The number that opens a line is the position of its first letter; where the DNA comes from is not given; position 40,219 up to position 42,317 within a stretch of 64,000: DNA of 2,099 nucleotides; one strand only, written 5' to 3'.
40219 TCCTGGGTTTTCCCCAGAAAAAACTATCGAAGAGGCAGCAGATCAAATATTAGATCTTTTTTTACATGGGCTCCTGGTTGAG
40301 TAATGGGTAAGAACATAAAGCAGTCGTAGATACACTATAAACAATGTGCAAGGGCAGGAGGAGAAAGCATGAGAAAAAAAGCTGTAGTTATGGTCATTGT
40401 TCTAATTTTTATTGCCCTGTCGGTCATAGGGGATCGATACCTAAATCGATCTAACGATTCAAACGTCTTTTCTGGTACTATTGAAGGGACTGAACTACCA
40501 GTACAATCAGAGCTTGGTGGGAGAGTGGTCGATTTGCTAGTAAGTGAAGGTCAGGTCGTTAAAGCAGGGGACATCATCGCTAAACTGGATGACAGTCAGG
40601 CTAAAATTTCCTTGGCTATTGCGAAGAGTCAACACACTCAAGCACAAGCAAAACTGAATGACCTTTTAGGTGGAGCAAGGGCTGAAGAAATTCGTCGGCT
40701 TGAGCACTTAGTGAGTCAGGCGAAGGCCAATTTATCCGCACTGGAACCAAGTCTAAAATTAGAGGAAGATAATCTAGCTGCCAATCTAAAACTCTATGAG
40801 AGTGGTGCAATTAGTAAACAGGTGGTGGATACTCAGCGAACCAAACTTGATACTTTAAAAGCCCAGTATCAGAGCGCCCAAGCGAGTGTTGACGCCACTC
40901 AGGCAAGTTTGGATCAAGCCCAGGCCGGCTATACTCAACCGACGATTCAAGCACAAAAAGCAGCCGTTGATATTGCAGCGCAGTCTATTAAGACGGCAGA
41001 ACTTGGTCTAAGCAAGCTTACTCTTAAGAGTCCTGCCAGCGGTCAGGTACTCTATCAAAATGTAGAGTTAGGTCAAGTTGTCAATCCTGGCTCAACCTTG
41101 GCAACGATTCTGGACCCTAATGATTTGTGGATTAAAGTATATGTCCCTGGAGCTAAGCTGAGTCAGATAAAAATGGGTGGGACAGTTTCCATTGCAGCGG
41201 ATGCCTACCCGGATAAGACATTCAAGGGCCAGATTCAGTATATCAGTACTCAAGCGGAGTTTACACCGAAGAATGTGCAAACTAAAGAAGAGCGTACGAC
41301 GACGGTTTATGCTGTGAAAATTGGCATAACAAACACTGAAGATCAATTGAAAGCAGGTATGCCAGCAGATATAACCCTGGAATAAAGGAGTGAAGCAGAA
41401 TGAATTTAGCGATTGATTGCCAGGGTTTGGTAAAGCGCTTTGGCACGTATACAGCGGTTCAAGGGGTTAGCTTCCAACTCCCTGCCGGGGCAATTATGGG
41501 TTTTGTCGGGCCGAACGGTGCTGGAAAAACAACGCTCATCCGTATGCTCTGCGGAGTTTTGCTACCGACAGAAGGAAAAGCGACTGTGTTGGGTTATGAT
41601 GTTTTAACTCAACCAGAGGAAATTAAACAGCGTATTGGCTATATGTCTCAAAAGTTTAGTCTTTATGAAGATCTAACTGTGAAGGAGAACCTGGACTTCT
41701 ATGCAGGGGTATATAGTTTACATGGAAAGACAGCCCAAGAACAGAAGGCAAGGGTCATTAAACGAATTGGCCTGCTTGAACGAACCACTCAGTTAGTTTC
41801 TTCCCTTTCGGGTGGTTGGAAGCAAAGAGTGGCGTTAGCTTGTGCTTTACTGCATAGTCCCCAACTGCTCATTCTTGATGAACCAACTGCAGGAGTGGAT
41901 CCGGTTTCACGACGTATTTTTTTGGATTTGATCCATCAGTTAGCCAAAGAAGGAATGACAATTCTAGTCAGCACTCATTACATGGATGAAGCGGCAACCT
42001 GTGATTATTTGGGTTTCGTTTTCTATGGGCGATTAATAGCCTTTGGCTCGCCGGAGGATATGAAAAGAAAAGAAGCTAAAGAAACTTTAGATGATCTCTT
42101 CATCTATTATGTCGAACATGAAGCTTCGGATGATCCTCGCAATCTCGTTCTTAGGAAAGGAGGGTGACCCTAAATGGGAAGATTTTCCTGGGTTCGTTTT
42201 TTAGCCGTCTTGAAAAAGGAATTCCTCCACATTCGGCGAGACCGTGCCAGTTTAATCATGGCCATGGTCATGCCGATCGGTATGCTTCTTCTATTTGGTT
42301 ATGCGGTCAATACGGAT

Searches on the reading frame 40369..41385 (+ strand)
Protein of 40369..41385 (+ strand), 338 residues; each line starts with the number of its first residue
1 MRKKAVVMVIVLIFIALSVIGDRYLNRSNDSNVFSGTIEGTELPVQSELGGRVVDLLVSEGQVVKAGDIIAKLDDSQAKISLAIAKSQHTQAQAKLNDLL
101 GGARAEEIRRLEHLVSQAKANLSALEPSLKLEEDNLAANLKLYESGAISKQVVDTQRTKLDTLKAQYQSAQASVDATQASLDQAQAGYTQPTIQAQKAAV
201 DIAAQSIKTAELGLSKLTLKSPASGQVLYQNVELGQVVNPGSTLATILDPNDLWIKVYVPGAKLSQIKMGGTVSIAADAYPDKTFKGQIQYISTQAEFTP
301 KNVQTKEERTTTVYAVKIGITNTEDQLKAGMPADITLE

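Call 11: search_protein_families(library=pfam, proteins=[window:40369-41385:+], max_evalue=0.01)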
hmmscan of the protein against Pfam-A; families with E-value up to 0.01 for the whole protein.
window:40369-41385:+ (338 aa): 6 families
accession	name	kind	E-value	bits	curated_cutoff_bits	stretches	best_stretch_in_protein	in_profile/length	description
PF13437.12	HlyD_3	-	5.5e-24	85.4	22.2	1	218-330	1-106/106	HlyD family secretion protein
PF16576.10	HlyD_D23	-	2.1e-23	83.2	30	1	200-332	89-213/214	Barrel-sandwich domain of CusB or HlyD membrane-fusion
PF13533.13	Biotin_lipoyl_2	-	2.1e-12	47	29.8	1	44-74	2-32/32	Biotin-lipoyl like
PF00364.28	Biotin_lipoyl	-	1e-06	28.9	22.1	1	42-73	42-73/73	Biotin-requiring enzyme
PF02321.23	OEP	-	2.8e-06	27.7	22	1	106-183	107-184/187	Outer membrane efflux protein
PF12700.13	HlyD_2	-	0.0013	18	25.1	1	35-295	57-306/416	HlyD family secretion protein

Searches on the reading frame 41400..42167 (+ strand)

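Call 11: search_protein_families(library=pfam, proteins=[window:41400-42167:+], max_evalue=0.01)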
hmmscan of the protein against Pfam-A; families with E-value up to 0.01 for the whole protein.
window:41400-42167:+ (255 aa): 7 families
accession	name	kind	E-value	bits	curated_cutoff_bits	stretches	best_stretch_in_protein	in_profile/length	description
PF00005.33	ABC_tran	-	1.5e-35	123.3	25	1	21-164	2-137/137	ABC transporter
PF13304.12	AAA_21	-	6.9e-12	46.5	27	2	142-193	244-298/304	AAA domain, putative AbiEii toxin, Type IV TA system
PF02463.25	SMC_N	-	2.2e-05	24.5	40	1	32-200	26-204/220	RecF/RecN/SMC N terminal domain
PF13476.12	AAA_23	-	0.00015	22.9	27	1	13-54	6-43/201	AAA domain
PF13555.12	AAA_29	-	0.0025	18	27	1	19-58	14-50/61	P-loop containing region of AAA domain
PF13175.12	AAA_15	-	0.0031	17.6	32.1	0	32-51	25-44/374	AAA ATPase domain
PF13671.12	AAA_33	-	0.0046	17.7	27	1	35-89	4-48/143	AAA domain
